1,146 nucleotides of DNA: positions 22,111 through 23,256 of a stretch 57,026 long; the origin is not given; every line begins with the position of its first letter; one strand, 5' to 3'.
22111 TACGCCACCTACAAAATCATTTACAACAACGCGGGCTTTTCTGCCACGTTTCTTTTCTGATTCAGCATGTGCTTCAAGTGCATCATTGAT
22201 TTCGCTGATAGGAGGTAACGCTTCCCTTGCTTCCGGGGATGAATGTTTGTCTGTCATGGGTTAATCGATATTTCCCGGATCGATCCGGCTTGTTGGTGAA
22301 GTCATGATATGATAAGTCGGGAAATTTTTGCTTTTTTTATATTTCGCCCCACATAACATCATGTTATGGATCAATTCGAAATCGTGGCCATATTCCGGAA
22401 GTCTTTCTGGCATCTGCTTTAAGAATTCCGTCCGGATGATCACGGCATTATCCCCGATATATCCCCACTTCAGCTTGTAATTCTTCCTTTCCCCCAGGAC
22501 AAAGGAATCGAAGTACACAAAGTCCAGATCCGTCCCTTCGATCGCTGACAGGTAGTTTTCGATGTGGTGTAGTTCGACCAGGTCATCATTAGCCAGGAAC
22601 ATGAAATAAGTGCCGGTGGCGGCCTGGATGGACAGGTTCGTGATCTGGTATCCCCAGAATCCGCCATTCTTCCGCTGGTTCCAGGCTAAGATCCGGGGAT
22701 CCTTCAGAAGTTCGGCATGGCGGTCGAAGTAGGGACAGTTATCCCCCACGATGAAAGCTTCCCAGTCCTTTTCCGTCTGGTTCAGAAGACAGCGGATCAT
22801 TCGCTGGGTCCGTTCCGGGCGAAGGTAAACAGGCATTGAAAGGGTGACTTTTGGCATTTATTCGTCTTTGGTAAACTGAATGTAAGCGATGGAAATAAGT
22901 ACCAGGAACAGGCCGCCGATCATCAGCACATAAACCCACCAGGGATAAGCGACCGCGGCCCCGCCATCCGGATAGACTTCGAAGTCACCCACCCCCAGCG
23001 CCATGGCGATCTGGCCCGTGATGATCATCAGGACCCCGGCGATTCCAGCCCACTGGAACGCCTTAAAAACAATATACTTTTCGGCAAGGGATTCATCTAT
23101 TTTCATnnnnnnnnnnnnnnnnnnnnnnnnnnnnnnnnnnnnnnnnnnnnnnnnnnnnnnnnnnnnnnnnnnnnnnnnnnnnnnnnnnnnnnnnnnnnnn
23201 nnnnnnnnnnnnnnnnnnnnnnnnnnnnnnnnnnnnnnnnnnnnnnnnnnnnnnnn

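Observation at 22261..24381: A GT2, a truncated LpxA-like acyltransferase and four small membrane proteins are chained by overlapping start and stop codons, a candidate cell-envelope modification cassette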

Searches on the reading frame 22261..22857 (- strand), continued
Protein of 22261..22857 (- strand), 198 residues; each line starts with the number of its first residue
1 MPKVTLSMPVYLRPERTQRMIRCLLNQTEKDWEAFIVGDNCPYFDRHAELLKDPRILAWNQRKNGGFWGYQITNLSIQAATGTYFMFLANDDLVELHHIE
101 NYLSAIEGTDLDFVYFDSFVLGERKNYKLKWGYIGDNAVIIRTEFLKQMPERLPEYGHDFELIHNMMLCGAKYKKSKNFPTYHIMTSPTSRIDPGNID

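Call 99: search_protein_families(library=pfam, proteins=[L140:1758-2396:+, L138:5620-6240:+, L138:6237-6833:+, L138:6830-7567:+, L138:7652-8320:+], max_evalue=0.05)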
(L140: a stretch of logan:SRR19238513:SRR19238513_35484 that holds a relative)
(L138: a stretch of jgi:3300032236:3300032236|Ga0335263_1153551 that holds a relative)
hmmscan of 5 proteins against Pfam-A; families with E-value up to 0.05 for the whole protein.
L140:1758-2396:+ (212 aa): 1 family
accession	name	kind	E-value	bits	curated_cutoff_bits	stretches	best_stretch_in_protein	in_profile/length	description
PF00535.33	Glycos_transf_2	-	5.3e-05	23.7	23.3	1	9-92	2-91/168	Glycosyl transferase family 2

L138:5620-6240:+ (206 aa): 0 families

L138:6237-6833:+ (198 aa): 1 family
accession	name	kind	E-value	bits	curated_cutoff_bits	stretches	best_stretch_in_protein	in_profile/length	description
PF00535.33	Glycos_transf_2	-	0.0089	16.4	23.3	1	44-85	66-108/168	Glycosyl transferase family 2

L138:6830-7567:+ (245 aa): 3 families
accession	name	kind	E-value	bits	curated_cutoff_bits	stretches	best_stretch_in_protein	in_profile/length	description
PF11051.14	Mannosyl_trans3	-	0.00069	19.5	22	1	58-145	64-146/273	Mannosyltransferase putative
PF13641.12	Glyco_tranf_2_3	-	0.0046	17.5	27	1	80-128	75-126/230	Glycosyltransferase like family 2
PF21083.2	ZapC_N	-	0.036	14.7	27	0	51-86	38-73/88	Cell-division protein ZapC, N-terminal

L138:7652-8320:+ (222 aa): 2 families
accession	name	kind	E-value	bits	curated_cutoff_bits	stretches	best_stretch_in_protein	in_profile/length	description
PF09643.15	YopX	-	0.001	19.5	22.4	1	79-162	38-118/128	YopX protein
PF09466.15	Yqai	-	0.019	15.7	20.2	0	82-121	12-43/66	Hypothetical protein Yqai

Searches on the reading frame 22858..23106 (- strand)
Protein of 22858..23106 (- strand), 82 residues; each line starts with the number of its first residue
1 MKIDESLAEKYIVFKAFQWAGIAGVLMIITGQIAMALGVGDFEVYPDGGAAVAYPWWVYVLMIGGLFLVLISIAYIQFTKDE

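Call 3: search_protein_families(library=pfam, proteins=[window:22858-23106:-], max_evalue=0.1)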
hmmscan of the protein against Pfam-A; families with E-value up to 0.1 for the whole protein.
window:22858-23106:- (82 aa): 3 families
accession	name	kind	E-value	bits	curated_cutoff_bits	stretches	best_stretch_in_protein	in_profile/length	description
PF24961.1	NfeD_membrane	-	0.016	15.7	26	1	13-72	67-117/119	NfeD integral membrane domain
PF20712.2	CyanoTRADDas_TM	-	0.024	15.2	24.3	0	12-38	8-34/68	Cyanobacterial TRADD-N associated 2-Transmembrane domain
PF14147.11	Spore_YhaL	-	0.028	14.6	27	1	55-76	2-23/52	Sporulation protein YhaL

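Call 5: search_protein_families(library=ncbifam, proteins=[window:22858-23106:-], max_evalue=0.01)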
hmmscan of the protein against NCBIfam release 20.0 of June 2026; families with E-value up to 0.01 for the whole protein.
window:22858-23106:- (82 aa): 0 families

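Call 6: search_protein_families(library=phrogs, proteins=[window:22858-23106:-], max_evalue=0.01)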
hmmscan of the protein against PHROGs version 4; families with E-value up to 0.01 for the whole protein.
window:22858-23106:- (82 aa): 1 family
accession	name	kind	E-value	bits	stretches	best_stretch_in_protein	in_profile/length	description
phrog_22254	-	unknown function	0.00074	20.5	1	54-78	11-35/47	-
